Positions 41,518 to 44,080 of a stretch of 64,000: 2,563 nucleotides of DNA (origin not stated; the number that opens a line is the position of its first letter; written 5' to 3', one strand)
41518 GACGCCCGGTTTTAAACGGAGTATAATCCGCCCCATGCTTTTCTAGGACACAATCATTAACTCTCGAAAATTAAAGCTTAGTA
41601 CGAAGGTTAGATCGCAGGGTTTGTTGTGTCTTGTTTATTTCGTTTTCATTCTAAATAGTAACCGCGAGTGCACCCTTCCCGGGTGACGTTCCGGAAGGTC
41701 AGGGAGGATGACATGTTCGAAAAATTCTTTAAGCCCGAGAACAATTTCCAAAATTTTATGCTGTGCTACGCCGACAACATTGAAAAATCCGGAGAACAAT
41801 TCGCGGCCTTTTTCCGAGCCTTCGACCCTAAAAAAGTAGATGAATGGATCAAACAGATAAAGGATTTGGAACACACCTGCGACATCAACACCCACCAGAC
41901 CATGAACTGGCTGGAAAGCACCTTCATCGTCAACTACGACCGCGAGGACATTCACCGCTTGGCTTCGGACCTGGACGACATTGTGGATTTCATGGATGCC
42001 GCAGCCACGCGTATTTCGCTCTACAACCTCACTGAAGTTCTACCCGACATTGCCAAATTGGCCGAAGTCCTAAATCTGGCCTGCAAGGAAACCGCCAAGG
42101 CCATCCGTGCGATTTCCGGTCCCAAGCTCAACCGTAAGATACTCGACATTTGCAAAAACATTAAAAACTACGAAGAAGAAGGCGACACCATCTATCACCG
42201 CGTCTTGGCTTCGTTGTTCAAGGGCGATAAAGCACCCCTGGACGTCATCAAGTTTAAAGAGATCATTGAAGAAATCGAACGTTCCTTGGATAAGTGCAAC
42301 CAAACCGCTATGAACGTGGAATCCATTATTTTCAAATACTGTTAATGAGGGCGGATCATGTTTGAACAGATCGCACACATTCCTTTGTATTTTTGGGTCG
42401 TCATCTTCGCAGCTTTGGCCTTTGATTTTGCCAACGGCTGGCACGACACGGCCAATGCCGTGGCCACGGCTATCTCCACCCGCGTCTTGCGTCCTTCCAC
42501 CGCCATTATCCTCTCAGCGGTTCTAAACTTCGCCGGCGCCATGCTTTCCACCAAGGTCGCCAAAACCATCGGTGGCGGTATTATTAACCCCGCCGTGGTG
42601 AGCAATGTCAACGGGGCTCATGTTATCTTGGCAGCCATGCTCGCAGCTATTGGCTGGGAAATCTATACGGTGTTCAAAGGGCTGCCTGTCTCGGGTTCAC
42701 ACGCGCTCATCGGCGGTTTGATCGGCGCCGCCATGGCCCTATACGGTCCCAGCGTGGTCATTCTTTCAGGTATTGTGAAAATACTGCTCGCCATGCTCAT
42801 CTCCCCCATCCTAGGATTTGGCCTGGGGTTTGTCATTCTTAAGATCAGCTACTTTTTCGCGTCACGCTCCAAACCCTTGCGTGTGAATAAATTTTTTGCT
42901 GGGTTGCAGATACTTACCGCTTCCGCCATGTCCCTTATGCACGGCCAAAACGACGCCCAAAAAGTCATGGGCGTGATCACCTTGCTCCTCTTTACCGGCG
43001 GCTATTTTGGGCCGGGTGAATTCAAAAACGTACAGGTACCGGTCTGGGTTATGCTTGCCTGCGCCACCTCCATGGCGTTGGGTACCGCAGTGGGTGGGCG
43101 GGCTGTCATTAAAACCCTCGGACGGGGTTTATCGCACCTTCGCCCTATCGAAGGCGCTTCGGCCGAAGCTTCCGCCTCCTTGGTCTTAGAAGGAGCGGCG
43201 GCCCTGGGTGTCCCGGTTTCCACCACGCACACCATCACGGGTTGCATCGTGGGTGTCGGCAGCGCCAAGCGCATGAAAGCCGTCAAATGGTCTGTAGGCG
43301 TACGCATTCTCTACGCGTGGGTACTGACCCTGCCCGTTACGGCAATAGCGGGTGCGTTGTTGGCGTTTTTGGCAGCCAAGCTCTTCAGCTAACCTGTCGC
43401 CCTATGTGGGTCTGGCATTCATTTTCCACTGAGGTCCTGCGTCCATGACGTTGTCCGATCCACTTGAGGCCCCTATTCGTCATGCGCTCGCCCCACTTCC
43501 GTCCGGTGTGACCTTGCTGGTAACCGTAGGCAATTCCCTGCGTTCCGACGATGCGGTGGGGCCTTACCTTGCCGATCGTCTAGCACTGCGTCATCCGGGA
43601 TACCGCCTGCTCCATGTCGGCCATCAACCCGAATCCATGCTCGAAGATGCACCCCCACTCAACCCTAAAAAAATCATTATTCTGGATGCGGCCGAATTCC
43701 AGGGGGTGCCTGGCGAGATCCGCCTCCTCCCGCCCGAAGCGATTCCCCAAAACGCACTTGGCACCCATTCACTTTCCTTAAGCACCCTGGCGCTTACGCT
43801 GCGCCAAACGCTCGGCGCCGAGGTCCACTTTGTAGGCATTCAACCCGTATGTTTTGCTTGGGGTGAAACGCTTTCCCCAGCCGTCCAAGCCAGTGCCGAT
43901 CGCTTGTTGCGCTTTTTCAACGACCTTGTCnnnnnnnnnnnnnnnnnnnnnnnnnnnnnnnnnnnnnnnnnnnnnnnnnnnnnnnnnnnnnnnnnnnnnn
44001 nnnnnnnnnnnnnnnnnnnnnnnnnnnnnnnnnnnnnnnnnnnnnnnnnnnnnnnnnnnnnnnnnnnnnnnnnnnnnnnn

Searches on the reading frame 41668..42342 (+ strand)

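Call 12: search_protein_families(library=ncbifam, proteins=[window:41668-42342:+])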
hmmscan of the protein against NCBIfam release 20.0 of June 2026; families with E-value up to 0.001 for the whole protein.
window:41668-42342:+ (225 aa): 1 family
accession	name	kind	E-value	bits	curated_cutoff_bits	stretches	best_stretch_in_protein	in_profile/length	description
TIGR00153.1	TIGR00153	hypoth_equivalog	2e-13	50.5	104.3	1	34-216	23-208/217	TIGR00153 family protein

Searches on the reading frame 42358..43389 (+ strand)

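Call 12: search_protein_families(library=ncbifam, proteins=[window:42358-43389:+])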
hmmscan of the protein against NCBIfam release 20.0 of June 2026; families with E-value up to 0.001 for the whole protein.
window:42358-43389:+ (344 aa): 2 families
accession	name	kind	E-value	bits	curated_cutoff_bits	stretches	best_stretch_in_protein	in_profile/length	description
NF033774.1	phos_trans_PitA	exception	8.7e-36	123.6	800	2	15-212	19-242/498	inorganic phosphate transporter PitA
NF053884.1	SulfPermCysPBac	equivalog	3.3e-16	59.1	400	2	228-336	37-145/354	sulfate permease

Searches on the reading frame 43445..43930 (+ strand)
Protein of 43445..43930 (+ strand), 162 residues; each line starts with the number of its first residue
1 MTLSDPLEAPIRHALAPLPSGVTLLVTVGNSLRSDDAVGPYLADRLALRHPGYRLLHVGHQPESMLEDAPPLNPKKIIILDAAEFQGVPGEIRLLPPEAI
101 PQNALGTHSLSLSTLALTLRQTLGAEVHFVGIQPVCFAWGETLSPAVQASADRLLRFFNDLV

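Call 12: search_protein_families(library=ncbifam, proteins=[window:43445-43930:+])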
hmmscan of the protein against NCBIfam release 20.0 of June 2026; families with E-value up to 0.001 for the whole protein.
window:43445-43930:+ (162 aa): 6 families
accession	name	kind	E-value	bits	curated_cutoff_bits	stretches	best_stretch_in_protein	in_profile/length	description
TIGR00072.1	hydrog_prot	superfamily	2.7e-29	102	47.45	1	24-157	1-140/145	hydrogenase maturation protease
TIGR00142.1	hycI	equivalog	2.4e-25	89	119.1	1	24-157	2-137/146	hydrogenase maturation peptidase HycI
TIGR00130.1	frhD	equivalog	1.3e-07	31.9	134.95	1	24-135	6-121/153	coenzyme F420-reducing hydrogenase, FrhD protein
TIGR00140.1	hupD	subfamily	1.3e-05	25.2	151.8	1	25-154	3-139/151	HyaD/HybD family hydrogenase maturation endopeptidase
NF007777.0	PRK10466.1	equivalog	6e-05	22.8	190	1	23-154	3-141/164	HyaD/HybD family hydrogenase maturation endopeptidase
NF045519.1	NiFeSe_H2_mat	exception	0.00054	19.8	190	0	24-155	4-140/152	NiFeSe hydrogenase maturation protease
